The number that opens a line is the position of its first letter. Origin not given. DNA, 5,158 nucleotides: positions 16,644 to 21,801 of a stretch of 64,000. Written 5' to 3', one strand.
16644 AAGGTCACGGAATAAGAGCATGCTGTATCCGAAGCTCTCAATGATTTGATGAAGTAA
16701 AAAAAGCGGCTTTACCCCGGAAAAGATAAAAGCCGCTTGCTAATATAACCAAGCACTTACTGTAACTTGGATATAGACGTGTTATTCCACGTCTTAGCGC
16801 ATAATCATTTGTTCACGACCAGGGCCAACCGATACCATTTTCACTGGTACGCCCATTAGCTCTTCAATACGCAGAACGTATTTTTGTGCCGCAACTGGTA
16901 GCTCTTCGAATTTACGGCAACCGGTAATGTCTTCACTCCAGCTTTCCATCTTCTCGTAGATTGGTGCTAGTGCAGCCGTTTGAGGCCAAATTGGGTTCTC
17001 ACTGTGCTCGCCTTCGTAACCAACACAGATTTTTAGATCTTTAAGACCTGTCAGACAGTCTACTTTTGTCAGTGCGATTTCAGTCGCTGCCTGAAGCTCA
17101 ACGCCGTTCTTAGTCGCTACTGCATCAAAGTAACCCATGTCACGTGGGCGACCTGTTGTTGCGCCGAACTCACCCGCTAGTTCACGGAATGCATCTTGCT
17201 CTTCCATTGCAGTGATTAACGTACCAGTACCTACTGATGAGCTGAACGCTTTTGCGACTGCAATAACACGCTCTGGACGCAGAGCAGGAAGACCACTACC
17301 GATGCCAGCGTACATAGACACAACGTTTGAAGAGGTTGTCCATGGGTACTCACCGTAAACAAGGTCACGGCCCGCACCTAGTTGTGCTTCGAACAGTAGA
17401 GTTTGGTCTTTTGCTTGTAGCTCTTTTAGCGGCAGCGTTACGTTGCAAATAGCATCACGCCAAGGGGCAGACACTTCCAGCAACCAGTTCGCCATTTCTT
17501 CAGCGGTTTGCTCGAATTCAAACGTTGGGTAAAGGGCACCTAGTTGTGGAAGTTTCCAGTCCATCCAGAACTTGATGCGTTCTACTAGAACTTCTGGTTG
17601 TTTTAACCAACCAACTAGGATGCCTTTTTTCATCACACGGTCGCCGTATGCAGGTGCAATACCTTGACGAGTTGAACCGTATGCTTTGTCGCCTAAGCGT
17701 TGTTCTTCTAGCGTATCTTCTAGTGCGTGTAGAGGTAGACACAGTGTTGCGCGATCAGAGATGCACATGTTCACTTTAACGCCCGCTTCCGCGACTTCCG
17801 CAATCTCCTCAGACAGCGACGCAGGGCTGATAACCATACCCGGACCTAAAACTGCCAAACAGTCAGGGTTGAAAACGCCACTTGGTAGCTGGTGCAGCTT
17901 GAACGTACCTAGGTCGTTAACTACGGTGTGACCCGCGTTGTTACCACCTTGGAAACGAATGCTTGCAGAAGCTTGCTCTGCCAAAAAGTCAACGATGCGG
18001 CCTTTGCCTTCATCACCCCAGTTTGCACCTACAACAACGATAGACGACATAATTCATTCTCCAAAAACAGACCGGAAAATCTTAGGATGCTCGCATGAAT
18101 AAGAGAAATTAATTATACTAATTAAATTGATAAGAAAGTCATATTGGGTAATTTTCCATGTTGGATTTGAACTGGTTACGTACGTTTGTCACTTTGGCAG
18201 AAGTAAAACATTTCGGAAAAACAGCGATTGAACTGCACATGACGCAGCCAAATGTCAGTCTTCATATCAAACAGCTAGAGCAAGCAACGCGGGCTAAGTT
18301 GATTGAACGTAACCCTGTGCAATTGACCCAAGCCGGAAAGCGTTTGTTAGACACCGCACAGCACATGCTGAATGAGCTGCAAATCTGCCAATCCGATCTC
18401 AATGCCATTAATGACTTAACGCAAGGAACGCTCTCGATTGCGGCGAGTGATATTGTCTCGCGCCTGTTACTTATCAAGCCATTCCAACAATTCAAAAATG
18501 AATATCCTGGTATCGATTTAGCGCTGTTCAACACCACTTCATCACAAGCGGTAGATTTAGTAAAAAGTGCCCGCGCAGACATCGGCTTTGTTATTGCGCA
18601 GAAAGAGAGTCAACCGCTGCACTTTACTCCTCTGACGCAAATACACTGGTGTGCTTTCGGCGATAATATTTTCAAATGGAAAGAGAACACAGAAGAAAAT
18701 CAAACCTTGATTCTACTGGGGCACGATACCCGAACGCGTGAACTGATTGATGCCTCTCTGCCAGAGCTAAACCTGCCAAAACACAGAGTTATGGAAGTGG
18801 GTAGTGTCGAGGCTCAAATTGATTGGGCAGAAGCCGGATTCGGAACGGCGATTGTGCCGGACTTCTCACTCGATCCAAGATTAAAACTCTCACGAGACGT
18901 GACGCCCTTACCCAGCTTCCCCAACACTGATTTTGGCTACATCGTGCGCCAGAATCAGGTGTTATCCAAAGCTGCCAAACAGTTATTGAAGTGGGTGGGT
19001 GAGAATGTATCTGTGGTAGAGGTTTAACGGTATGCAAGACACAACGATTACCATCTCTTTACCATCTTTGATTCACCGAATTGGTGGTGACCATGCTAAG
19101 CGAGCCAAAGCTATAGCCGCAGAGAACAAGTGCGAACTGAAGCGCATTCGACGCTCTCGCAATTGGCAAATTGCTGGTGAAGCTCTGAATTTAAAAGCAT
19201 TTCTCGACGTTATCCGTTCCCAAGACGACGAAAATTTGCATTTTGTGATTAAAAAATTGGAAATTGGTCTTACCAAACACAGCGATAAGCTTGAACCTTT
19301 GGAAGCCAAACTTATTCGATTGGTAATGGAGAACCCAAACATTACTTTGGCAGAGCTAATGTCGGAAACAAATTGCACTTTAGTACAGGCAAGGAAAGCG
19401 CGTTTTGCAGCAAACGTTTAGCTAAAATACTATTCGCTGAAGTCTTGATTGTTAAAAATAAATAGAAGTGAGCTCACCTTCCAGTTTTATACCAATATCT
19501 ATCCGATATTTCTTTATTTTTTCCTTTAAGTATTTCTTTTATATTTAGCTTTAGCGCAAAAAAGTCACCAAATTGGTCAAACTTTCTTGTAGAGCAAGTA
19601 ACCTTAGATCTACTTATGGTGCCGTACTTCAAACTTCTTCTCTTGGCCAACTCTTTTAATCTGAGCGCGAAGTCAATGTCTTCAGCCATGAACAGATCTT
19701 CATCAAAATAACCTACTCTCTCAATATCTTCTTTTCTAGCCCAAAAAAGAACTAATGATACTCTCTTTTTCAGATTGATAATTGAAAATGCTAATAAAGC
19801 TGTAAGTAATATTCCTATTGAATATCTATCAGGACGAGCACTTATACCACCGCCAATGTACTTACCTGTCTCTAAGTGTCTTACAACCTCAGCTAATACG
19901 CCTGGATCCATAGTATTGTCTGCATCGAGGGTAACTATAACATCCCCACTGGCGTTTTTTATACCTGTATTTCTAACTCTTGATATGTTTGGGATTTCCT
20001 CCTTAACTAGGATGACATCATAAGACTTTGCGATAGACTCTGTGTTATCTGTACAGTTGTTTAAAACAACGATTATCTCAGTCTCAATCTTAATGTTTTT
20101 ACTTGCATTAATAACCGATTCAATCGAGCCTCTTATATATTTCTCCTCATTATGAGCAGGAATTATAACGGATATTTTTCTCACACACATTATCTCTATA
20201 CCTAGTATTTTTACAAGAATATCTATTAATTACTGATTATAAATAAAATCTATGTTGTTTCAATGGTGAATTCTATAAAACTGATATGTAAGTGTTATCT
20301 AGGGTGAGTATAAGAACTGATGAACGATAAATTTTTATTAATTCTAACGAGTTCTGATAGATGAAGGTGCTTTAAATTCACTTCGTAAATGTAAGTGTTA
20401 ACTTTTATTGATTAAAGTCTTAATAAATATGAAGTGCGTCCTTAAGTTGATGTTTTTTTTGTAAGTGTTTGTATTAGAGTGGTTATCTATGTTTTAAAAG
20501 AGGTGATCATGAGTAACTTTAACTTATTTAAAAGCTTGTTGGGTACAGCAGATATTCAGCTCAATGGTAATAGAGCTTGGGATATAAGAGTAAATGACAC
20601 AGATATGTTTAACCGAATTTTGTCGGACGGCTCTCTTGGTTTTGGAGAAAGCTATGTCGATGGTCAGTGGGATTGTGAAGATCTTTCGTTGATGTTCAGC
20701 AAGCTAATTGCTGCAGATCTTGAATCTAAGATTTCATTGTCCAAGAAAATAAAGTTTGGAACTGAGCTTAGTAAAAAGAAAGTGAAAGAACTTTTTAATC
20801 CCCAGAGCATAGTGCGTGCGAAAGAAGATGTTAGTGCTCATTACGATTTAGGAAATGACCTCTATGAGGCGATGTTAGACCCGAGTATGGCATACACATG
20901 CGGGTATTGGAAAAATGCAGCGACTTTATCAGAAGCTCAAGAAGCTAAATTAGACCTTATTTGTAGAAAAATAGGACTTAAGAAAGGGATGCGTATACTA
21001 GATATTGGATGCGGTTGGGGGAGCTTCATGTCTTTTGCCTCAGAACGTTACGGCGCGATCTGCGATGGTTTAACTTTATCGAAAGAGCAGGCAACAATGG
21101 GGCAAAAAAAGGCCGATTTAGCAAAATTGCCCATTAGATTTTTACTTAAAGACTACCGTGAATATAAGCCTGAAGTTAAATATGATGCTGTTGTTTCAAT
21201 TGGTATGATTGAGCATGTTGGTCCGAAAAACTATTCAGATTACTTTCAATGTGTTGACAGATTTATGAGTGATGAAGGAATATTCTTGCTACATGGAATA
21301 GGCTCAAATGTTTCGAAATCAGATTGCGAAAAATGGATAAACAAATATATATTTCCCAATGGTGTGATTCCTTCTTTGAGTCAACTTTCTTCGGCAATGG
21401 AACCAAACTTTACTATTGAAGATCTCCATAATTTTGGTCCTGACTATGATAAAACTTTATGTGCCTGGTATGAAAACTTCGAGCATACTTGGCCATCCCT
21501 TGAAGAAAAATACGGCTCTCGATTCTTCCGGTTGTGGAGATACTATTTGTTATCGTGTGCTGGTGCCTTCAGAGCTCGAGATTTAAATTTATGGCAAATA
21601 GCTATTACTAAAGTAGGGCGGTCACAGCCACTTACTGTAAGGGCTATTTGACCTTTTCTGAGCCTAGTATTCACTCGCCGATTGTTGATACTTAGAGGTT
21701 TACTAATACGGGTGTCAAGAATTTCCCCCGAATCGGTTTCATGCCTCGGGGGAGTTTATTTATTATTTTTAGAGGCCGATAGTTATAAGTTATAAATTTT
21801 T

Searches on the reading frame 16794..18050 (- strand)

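Call 112: search_protein_families(library=pfam, proteins=[window:16794-18050:-], max_evalue=0.00001)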
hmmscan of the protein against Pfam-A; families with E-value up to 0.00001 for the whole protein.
window:16794-18050:- (418 aa): 1 family
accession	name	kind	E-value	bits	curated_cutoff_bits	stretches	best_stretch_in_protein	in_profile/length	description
PF00709.27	Adenylsucc_synt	-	1.7e-133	445.9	27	1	5-416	1-416/416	Adenylosuccinate synthetase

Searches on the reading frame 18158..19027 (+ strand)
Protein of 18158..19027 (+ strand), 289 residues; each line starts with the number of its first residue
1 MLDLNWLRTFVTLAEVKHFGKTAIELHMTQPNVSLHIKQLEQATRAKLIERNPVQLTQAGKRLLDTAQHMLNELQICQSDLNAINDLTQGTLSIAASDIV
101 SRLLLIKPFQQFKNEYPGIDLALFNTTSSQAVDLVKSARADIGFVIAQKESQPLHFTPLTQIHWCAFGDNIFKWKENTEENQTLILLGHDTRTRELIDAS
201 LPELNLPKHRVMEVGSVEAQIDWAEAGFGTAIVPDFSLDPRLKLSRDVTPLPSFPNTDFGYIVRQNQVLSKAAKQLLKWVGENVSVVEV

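Call 112: search_protein_families(library=pfam, proteins=[window:18158-19027:+], max_evalue=0.00001)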
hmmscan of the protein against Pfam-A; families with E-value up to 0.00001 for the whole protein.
window:18158-19027:+ (289 aa): 2 families
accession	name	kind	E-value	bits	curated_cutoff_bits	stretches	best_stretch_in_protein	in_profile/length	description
PF03466.25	LysR_substrate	-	1.7e-29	103.1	28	1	87-283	3-207/209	LysR substrate binding domain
PF00126.33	HTH_1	-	5.9e-18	65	26.6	1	4-61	1-60/60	Bacterial regulatory helix-turn-helix protein, lysR family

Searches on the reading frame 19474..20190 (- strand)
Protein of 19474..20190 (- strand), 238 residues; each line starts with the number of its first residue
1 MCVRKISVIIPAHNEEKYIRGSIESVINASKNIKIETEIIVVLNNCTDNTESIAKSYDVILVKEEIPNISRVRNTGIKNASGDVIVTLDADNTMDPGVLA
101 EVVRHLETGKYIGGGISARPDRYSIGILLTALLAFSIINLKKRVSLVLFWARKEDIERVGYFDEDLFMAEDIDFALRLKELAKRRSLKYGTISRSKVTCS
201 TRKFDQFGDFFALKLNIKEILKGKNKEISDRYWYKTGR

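Call 112: search_protein_families(library=pfam, proteins=[window:19474-20190:-], max_evalue=0.00001)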
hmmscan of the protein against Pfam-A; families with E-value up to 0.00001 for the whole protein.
window:19474-20190:- (238 aa): 4 families
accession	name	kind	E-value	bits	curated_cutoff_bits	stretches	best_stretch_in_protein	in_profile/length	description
PF00535.33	Glycos_transf_2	-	2.2e-26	93.2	23.3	1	7-116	1-115/168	Glycosyl transferase family 2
PF13641.12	Glyco_tranf_2_3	-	4.3e-10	40.4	27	1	6-110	3-115/230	Glycosyltransferase like family 2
PF13632.12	Glyco_trans_2_3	-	4.9e-07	30.2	27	1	84-181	1-109/198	Glycosyl transferase family group 2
PF10111.15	Glyco_tranf_2_2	-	1.1e-06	28.8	27.3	0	7-103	1-103/276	Glycosyltransferase like family 2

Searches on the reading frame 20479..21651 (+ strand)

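Call 112: search_protein_families(library=pfam, proteins=[window:20479-21651:+], max_evalue=0.00001)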
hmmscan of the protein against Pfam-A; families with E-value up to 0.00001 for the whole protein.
window:20479-21651:+ (390 aa): 5 families
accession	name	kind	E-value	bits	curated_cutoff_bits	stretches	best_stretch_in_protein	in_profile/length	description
PF02353.26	CMAS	-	2.6e-86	289.8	27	1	113-374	5-273/273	Mycolic acid cyclopropane synthetase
PF13649.12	Methyltransf_25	-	1.8e-12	48.2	27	1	173-267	1-97/97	Methyltransferase domain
PF08241.18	Methyltransf_11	-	9.3e-10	39.5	21.2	1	174-270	1-94/95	Methyltransferase domain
PF13489.12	Methyltransf_23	-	1.4e-08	35.1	27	1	165-297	16-142/164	Methyltransferase domain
PF08242.18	Methyltransf_12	-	5.2e-07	30.8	30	1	174-269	1-98/98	Methyltransferase domain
